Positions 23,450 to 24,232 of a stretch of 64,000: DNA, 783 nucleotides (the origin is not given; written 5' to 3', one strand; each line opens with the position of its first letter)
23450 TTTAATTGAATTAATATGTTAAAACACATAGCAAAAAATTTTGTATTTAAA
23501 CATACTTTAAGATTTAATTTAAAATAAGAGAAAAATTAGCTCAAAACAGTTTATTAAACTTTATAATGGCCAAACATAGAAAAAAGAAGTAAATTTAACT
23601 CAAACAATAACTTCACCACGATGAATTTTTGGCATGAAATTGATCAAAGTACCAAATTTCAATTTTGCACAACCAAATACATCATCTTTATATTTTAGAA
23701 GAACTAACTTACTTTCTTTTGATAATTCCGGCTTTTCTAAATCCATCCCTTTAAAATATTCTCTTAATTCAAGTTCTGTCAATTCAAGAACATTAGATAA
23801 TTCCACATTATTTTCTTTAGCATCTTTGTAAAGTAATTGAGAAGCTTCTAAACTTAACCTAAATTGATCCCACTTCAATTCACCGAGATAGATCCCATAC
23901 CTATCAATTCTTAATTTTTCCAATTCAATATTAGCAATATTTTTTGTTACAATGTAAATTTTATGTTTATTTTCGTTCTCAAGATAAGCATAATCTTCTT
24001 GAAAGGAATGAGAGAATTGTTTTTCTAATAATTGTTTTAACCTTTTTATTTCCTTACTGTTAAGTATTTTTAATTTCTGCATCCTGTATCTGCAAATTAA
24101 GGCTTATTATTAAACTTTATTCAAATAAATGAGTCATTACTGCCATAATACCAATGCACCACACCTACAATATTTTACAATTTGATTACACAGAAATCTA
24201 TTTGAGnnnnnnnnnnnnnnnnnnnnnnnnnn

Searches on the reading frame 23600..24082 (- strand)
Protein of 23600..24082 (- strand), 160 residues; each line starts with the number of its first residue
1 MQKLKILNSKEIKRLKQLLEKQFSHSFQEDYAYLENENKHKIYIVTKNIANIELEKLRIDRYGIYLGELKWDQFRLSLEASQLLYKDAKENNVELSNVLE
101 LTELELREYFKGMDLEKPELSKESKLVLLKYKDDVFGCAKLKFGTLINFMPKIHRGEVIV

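Call 62: search_protein_families(library=pfam, proteins=[window:23600-24082:-], max_evalue=0.01)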
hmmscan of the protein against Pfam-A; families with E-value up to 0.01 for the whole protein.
window:23600-24082:- (160 aa): 3 families
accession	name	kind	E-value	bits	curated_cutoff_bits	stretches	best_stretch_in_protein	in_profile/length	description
PF13636.12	Methyltranf_PUA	-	2.3e-06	28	27.6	1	107-152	2-45/49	RNA-binding PUA-like domain of methyltransferase RsmF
PF17126.11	RsmF_methylt_CI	-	0.0016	18.9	27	1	38-74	17-51/61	RsmF rRNA methyltransferase first C-terminal domain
PF11718.13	CPSF73-100_C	-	0.0059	16.7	24.5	1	8-60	144-192/215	Pre-mRNA 3'-end-processing endonuclease polyadenylation factor C-term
